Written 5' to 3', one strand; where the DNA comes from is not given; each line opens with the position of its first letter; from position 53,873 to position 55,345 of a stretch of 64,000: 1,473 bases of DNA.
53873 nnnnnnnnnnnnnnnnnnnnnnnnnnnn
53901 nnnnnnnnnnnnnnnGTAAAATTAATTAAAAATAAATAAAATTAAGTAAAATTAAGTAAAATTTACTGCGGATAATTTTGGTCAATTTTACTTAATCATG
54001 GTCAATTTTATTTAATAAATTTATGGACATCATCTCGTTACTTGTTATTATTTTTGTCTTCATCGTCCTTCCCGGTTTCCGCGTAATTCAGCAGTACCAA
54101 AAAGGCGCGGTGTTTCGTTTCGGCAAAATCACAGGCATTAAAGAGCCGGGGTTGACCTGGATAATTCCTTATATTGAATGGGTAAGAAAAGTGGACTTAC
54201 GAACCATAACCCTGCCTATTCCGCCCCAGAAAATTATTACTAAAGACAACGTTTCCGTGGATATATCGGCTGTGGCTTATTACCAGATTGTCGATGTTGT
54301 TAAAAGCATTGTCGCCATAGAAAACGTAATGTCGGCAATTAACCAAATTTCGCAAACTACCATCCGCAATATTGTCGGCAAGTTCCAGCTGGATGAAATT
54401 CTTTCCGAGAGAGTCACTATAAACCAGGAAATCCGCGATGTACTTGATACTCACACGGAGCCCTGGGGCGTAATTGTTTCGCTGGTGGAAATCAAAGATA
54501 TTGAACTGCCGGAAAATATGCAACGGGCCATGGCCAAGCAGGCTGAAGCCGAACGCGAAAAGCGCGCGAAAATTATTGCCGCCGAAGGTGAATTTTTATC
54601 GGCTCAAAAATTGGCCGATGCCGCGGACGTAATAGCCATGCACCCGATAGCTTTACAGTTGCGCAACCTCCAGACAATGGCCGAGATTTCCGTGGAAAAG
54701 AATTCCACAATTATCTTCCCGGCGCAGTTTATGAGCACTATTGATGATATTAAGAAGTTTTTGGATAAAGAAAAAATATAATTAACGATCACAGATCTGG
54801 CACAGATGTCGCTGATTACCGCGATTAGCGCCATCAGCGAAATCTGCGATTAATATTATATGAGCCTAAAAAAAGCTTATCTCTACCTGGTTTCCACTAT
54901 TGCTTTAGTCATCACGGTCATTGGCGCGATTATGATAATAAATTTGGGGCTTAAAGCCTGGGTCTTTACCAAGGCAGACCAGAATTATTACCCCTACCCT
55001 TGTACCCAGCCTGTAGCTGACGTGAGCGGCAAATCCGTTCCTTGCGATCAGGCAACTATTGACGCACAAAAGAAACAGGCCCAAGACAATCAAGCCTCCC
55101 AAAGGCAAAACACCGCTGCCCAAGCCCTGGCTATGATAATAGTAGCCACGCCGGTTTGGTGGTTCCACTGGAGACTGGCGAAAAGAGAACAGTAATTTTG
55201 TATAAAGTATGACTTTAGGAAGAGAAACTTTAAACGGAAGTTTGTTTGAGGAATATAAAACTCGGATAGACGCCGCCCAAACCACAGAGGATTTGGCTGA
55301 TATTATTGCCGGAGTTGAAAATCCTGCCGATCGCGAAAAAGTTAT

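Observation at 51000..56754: secE-nusG-rplK-rplA block invaded by five non-ribosomal genes and bracketed by two orphan CheY-like receivers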

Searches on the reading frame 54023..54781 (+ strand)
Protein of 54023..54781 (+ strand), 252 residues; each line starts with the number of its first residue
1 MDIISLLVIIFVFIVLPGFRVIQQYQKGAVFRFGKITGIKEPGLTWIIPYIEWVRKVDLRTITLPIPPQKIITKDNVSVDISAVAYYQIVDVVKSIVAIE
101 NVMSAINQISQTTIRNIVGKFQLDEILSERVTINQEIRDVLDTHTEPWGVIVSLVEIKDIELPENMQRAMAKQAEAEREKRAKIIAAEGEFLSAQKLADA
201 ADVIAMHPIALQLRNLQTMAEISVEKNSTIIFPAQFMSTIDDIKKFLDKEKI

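Call 4: search_protein_families(library=pfam, proteins=[window:54023-54781:+], max_evalue=0.01)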
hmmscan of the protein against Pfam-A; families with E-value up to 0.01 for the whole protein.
window:54023-54781:+ (252 aa): 2 families
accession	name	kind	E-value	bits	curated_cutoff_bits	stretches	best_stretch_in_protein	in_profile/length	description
PF01145.31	Band_7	-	3.9e-43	148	23.6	1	21-190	2-175/176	SPFH domain / Band 7 family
PF13421.11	Band_7_1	-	0.00029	21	24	1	95-175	126-208/211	SPFH domain-Band 7 family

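Call 5: search_protein_families(library=ncbifam, proteins=[window:54023-54781:+], max_evalue=0.01)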
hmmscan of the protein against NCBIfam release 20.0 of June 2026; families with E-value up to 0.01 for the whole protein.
window:54023-54781:+ (252 aa): 5 families
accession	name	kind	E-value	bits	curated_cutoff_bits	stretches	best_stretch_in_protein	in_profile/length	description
TIGR01933.1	hflK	equivalog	1.1e-24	87.2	159.4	1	19-188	1-173/261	FtsH protease activity modulator HflK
NF008181.0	PRK10930.1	equivalog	5.4e-17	61.7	660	1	8-186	85-266/419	FtsH protease activity modulator HflK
TIGR01932.1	hflC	equivalog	6.7e-15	54.7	134.4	1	4-142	6-158/318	protease modulator HflC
NF008259.0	PRK11029.1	equivalog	9.7e-10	37.9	427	1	4-144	6-158/334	protease modulator HflC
NF058507.1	FlotScfldFlot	equivalog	0.00049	19.3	700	1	39-190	53-213/477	flotillin lipid rafts scaffold protein FloT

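Call 28: search_solved_structures(query=window:54023-54781:+, max_evalue=1e-10)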
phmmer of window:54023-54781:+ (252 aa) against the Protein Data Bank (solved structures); distinct sequences matched with E-value up to 1e-10: 16.
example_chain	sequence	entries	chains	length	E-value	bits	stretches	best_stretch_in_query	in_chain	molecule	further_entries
9wmj_A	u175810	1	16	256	2e-60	207.3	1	7-234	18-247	Stomatin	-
9wkz_A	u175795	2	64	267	2.4e-60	207.1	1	7-234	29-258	Stomatin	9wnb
9z7u_F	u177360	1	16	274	2.6e-60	206.9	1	7-234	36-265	Stomatin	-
9oh9_A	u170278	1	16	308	3.9e-60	206.3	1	7-235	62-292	Stomatin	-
3bk6_A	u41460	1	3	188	6.1e-55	189.4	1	56-227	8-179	PH stomatin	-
8z5g_A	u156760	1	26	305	2.4e-37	131.8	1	4-189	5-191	Protein QmcA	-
9zd2_F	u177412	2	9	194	2e-34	122.3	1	7-163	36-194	Stomatin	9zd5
8gn9_A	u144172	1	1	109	2.9e-31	111.9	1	57-163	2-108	Stomatin homolog PH1511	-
4fvg_A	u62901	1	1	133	5.1e-30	107.8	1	51-176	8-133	Stomatin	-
4fvj_A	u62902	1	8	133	7.4e-30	107.3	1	52-176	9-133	Stomatin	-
4fvf_A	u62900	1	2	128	8.5e-30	107.1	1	53-176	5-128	Stomatin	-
2rpb_A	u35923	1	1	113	6.6e-25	91.1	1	57-164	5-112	hypothetical membrane protein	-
7wh3_A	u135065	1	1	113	7.9e-25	90.9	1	57-163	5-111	Stomatin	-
7vhq_E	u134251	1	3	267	1.5e-16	63.8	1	9-185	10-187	Protein HflK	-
7vhp_E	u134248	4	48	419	5e-16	62.1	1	9-185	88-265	Protein HflK | Modulator of FtsH protease HflK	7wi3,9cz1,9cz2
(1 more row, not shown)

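Call 43: find_related_loci(query=window:54023-54781:+, collection=metagenome_contigs, flank=6000)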
Query window:54023-54781:+ (252 aa) in metagenome_contigs; peptide patterns used: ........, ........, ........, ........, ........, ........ (x = any residue, [..] = any of these).
600 stretches matched a pattern (row limit reached: there are more); 589 encode a relative of the query (tblastn E <= 1e-3); the best 80 are kept; 80 distinct loci.
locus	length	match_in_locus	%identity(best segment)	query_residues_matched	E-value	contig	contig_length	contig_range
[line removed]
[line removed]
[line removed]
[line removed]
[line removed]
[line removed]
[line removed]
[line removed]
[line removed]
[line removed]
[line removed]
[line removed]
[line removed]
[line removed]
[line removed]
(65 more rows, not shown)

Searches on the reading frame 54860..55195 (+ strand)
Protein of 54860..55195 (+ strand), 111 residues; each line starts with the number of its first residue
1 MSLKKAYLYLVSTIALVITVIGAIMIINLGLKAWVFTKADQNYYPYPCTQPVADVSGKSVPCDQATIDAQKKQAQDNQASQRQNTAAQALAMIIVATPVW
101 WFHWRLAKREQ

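Call 4: search_protein_families(library=pfam, proteins=[window:54860-55195:+], max_evalue=0.01)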
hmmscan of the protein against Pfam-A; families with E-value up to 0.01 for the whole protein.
window:54860-55195:+ (111 aa): 2 families
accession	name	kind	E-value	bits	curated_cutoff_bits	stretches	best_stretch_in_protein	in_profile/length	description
PF18920.5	DUF5671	-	3.8e-13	49.9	28.4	2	73-109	33-68/132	Domain of unknown function (DUF5671)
PF10210.14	MRP-S32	-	0.0089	17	29.2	0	42-105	19-79/91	Mitochondrial 28S ribosomal protein S32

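Call 5: search_protein_families(library=ncbifam, proteins=[window:54860-55195:+], max_evalue=0.01)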
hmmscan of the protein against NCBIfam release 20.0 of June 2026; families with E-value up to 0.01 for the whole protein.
window:54860-55195:+ (111 aa): 0 families

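Call 46: find_homologous_proteins(query=window:54860-55195:+, max_evalue=0.001)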
Query window:54860-55195:+ (111 aa): 225 proteins with E <= 0.001 among 229 candidates; the best 120 are listed.
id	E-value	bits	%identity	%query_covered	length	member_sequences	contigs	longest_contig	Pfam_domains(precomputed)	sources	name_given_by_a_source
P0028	2.1e-63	229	95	99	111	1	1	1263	PF18920.6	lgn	-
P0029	2.1e-59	216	92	99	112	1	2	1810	PF18920.6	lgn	-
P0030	3.5e-59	215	86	99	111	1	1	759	PF18920.6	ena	-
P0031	4.8e-59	215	88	100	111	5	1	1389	PF18920.6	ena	-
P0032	7.3e-55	201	85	99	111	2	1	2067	PF18920.6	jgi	jgi:hypothetical protein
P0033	9.2e-54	198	83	99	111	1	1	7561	PF18920.6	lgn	-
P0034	2.3e-53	196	82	99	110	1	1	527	PF18920.6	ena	-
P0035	6.7e-53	195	84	99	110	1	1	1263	PF18920.6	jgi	jgi:hypothetical protein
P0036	1.3e-52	194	82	99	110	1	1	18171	PF18920.6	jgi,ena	-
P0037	5.4e-52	192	82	99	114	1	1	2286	PF18920.6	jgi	jgi:hypothetical protein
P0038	9.3e-52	191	77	99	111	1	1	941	PF18920.6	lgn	-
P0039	3.8e-50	186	77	99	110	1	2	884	PF18920.6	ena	-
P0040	4.6e-50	186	76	99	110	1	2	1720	PF18920.6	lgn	-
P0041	3.2e-49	183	75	99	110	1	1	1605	PF18920.6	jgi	jgi:hypothetical protein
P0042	4.1e-48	179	77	99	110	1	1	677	PF18920.6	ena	-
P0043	1.8e-46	174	73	99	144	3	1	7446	PF18920.6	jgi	jgi:glucan phosphoethanolaminetransferase (alkaline phosphatase superfamily)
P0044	2.6e-46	174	75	99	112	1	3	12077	PF18920.6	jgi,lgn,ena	jgi:7-keto-8-aminopelargonate synthetase-like enzyme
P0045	1.5e-45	171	73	99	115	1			PF18920.6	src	-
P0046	2.2e-45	171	77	99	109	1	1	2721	PF18920.6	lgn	-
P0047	3.6e-45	170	74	99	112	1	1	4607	PF18920.6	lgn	-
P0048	4.8e-45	170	74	99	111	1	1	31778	PF18920.6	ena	-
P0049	5.9e-45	169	73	99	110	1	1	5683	PF18920.6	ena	-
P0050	2.1e-44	168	71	99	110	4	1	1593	PF18920.6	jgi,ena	jgi:hypothetical protein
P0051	4.4e-44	167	75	99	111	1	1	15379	PF18920.6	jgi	jgi:hypothetical protein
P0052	1.0e-43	165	69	99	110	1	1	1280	PF18920.6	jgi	jgi:hypothetical protein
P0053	1.9e-43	165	69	99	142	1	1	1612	PF18920.6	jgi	-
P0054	2.1e-43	164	74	99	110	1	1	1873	PF18920.6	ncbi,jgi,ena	-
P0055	2.7e-43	164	65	99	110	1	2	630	PF18920.6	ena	-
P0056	3.4e-43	164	69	99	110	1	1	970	PF18920.6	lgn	-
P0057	3.6e-43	164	67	99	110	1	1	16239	PF18920.6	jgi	jgi:hypothetical protein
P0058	7.0e-43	163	71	99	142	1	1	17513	PF18920.6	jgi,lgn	jgi:hypothetical protein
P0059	5.0e-42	160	66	99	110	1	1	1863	PF18920.6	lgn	-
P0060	6.5e-42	160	68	99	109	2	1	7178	PF18920.6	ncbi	-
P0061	2.1e-41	158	66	99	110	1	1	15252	PF18920.6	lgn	-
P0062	2.3e-41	158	70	99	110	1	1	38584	PF18920.6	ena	-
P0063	2.3e-41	158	65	99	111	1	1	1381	PF18920.6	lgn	-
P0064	3.8e-41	157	68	99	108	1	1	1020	PF18920.6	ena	-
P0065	5.6e-41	157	65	99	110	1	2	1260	PF18920.6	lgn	-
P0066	6.3e-41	156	70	99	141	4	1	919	PF18920.6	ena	-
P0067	7.4e-41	156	68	99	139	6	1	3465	PF18920.6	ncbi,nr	ncbi:MAG: hypothetical protein NTX98_02410 [Candidatus Doudnabacteria bacterium]|nr:hypothetical pro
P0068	9.2e-41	156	69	99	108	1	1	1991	PF18920.6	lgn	-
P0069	1.0e-40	156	65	99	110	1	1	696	PF18920.6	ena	-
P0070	2.3e-40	155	72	99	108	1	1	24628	PF18920.6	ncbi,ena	-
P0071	2.6e-40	154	73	99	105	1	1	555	PF18920.6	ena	-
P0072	3.1e-40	154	69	99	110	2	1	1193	PF18920.6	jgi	jgi:hypothetical protein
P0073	4.4e-40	154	64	99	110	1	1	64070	PF18920.6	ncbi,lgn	-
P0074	7.5e-40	153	64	99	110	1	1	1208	PF18920.6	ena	-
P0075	7.7e-40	153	66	99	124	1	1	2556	PF18920.6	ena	-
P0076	8.0e-40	153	69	99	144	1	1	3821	PF18920.6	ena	-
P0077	1.0e-39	152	65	100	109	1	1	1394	PF18920.6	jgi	jgi:hypothetical protein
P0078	1.2e-39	152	67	99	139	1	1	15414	PF18920.6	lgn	-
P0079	1.3e-39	152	71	99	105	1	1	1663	PF18920.6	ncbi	-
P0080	1.6e-39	152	61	99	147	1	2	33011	PF18920.6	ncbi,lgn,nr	ncbi:MAG: hypothetical protein M1383_02510 [Patescibacteria group bacterium]|nr:hypothetical protein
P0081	2.9e-39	151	69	99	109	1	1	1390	PF18920.6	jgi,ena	-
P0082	6.1e-39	150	70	99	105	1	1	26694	PF18920.6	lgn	-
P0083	6.3e-39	150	66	99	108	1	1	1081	PF18920.6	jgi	jgi:hypothetical protein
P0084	6.7e-39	150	66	99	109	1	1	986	PF18920.6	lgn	-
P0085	1.1e-38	149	66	99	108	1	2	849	PF18920.6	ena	-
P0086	1.2e-38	149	68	99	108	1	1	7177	PF18920.6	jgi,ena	jgi:hypothetical protein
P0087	2.1e-38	148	64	99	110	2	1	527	PF18920.6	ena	-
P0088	2.3e-38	148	62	99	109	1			PF18920.6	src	-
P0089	2.9e-38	148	69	99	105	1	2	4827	PF18920.6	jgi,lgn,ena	-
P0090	4.3e-38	147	65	99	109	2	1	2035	PF18920.6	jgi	jgi:hypothetical protein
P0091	5.0e-38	147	64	99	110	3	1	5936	PF18920.6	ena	-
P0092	6.9e-38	147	67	99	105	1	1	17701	PF18920.6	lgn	-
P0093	7.6e-38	146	68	99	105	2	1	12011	PF18920.6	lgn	-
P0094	8.5e-38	146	68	99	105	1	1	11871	PF18920.6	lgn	-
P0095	9.2e-38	146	64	99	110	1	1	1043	PF18920.6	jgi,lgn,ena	-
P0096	1.0e-37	146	63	99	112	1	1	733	PF18920.6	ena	-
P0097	1.2e-37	146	67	99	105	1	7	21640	PF18920.6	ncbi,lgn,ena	-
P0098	1.7e-37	145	64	99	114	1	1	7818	PF18920.6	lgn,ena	-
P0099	1.8e-37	145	65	99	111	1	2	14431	PF18920.6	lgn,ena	-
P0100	2.1e-37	145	64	99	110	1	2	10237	PF18920.6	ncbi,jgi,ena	-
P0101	2.1e-37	145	61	99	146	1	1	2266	PF18920.6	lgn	-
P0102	2.4e-37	145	68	100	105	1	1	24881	PF18920.6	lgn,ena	-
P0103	2.7e-37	145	64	99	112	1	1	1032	PF18920.6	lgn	-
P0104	3.2e-37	144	62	100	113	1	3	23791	PF18920.6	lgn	-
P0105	3.7e-37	144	64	99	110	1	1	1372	PF18920.6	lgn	-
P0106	4.4e-37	144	63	99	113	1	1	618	PF18920.6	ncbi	-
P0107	5.7e-37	144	62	99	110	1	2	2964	PF18920.6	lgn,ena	-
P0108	5.8e-37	144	68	99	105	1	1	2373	PF18920.6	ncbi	-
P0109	6.8e-37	143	65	99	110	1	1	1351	PF18920.6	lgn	-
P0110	1.4e-36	142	61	99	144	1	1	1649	PF18920.6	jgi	jgi:glucan phosphoethanolaminetransferase (alkaline phosphatase superfamily)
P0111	1.5e-36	142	61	99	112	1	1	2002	PF18920.6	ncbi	-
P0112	2.0e-36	142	62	99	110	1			PF18920.6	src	-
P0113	3.6e-36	141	61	99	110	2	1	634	PF18920.6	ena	-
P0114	4.3e-36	141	58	98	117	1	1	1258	PF18920.6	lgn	-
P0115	4.3e-36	141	61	99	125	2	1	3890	PF18920.6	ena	-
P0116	4.7e-36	141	61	98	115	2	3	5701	PF18920.6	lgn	-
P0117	5.1e-36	141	61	99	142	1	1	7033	PF18920.6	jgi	-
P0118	6.3e-36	140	62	99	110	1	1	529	PF18920.6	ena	-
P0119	6.9e-36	140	64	99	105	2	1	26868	PF18920.6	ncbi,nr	ncbi:MAG: hypothetical protein KGJ93_00895 [Patescibacteria group bacterium]|nr:hypothetical protein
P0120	1.0e-35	140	64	99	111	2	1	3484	PF18920.6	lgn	-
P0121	1.2e-35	139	57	99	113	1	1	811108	PF18920.6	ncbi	-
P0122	1.7e-35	139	61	99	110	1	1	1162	PF18920.6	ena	-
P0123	2.2e-35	139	63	99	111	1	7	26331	PF18920.6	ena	-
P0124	3.0e-35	138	63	99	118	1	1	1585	PF18920.6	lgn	-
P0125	3.0e-35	138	65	99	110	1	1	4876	PF18920.6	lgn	-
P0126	3.3e-35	138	61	98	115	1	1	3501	PF18920.6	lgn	-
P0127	4.0e-35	138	59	98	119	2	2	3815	PF18920.6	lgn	-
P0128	4.9e-35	137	63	99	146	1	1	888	PF18920.6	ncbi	-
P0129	7.0e-35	137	61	99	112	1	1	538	PF18920.6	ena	-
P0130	7.2e-35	137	63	99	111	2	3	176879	PF18920.6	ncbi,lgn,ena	-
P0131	7.2e-35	137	60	98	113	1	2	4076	PF18920.6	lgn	-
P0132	1.0e-34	136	62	99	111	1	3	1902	PF18920.6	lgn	-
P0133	1.1e-34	136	61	99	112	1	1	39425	PF18920.6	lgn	-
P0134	1.3e-34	136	63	99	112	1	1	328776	PF18920.6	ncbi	-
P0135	1.5e-34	136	59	99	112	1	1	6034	PF18920.6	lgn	-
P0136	1.6e-34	136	58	99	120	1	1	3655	PF18920.6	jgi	jgi:hypothetical protein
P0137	1.6e-34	136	61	99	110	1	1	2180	PF18920.6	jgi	jgi:hypothetical protein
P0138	3.0e-34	135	57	99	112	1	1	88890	PF18920.6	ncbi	-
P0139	3.5e-34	135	60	99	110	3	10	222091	PF18920.6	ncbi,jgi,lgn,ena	jgi:hypothetical protein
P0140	3.8e-34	135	60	99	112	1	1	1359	PF18920.6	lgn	-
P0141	4.7e-34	134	61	99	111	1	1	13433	PF18920.6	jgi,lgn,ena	jgi:hypothetical protein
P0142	6.3e-34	134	60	100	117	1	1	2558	PF18920.6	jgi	-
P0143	7.3e-34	134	59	99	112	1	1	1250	PF18920.6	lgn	-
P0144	1.0e-33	133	60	99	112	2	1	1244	PF18920.6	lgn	-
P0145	1.1e-33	133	60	99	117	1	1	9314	PF18920.6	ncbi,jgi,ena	-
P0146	1.2e-33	133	58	99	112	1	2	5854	PF18920.6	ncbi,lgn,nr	ncbi:MAG TPA: DUF5671 domain-containing protein [Patescibacteria group bacterium]|nr:DUF5671 domain-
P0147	1.3e-33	133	59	99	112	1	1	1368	PF18920.6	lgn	-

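Call 47: find_encoding_contigs(protein=P0121, flank=5000, max_places=2)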
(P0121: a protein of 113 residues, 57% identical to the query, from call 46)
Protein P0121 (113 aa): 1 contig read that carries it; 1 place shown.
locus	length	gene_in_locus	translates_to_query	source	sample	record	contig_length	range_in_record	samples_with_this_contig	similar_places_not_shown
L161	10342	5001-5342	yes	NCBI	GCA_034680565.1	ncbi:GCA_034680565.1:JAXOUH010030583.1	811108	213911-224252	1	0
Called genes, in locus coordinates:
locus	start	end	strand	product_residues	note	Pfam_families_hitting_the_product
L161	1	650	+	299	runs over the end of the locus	-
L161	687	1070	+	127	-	PF00072:Response_reg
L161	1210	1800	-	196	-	-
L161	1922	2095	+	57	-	-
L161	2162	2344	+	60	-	PF00584:SecE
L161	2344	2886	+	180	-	PF04307:YdjM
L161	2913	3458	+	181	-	PF02357:NusG, PF00467:KOW (weak)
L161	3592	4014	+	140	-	PF03946:Ribosomal_L11_N, PF00298:Ribosomal_L11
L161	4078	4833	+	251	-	PF01145:Band_7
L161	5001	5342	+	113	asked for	PF18920:DUF5671 (weak)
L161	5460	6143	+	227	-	PF00687:Ribosomal_L1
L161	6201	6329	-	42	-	-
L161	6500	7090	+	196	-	PF06559:DCD_N (weak), PF22769:DCD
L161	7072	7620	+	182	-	PF00692:dUTPase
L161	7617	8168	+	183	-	PF13238:AAA_18 (weak), PF13207:AAA_17 (weak)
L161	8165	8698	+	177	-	PF21448:DNMK (faint)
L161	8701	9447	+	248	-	PF02223:Thymidylate_kin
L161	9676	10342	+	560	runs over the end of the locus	PF02511:Thy1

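Call 48: find_encoding_contigs(protein=P0138, flank=5000, max_places=2)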
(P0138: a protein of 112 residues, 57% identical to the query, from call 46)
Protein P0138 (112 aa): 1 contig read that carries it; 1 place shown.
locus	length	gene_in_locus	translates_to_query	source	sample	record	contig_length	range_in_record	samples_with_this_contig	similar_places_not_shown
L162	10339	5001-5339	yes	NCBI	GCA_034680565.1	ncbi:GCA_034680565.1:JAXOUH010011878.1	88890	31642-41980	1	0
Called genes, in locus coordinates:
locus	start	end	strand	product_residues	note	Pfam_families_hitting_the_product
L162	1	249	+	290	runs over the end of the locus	PF00763:THF_DHG_CYH, PF02882:THF_DHG_CYH_C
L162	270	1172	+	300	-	-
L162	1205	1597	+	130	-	PF00072:Response_reg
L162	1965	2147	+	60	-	PF00584:SecE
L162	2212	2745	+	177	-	PF04307:YdjM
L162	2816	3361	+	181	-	PF02357:NusG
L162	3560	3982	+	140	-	PF03946:Ribosomal_L11_N, PF00298:Ribosomal_L11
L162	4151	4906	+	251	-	PF01145:Band_7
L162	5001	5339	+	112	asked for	PF18920:DUF5671 (faint)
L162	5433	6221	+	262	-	PF00687:Ribosomal_L1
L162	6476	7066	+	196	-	PF06559:DCD_N (weak), PF22769:DCD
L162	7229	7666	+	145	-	PF00692:dUTPase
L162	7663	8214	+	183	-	PF13238:AAA_18, PF13207:AAA_17 (weak)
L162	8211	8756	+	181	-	PF21448:DNMK (faint)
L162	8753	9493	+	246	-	PF02223:Thymidylate_kin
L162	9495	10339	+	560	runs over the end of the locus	PF02511:Thy1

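Call 75: find_encoding_contigs(protein=P0029, flank=3000, max_places=2)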
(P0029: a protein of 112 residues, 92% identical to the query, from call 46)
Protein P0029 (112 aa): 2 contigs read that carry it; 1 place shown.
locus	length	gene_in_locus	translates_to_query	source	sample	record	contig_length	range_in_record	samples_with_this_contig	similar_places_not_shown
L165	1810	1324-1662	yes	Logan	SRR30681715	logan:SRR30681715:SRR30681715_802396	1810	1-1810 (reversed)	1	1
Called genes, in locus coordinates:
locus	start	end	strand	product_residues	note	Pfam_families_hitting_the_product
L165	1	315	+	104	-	?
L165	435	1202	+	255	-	PF01145:Band_7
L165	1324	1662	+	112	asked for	PF18920:DUF5671 (weak)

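Call 76: find_encoding_contigs(protein=P0033, flank=6000, max_places=1)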
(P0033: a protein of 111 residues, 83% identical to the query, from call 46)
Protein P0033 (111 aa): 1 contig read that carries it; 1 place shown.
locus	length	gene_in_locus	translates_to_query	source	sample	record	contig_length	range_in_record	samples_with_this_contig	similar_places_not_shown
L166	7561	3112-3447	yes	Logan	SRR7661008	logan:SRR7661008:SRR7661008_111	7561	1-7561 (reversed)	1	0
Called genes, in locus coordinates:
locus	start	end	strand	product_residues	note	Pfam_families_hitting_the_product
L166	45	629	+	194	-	PF04307:YdjM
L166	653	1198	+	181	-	PF02357:NusG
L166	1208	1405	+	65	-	-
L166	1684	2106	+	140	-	PF03946:Ribosomal_L11_N, PF00298:Ribosomal_L11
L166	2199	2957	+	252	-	PF01145:Band_7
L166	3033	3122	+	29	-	-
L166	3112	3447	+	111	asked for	PF18920:DUF5671 (weak)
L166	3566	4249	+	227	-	PF00687:Ribosomal_L1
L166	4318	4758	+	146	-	PF00072:Response_reg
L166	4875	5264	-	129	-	-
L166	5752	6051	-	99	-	-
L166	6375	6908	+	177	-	PF00383:dCMP_cyt_deam_1, PF14437:MafB19-deam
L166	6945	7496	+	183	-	PF13238:AAA_18 (weak), PF13207:AAA_17 (weak)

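Call 77: find_encoding_contigs(protein=P0028, flank=3000, max_places=1)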
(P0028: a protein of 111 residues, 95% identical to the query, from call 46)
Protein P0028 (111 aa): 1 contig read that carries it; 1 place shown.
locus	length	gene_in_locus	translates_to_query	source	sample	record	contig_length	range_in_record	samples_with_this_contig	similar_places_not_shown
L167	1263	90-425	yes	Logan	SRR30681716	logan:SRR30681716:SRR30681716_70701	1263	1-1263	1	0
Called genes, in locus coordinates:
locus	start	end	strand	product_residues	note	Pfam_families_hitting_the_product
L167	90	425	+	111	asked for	PF18920:DUF5671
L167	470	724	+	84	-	-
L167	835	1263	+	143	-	?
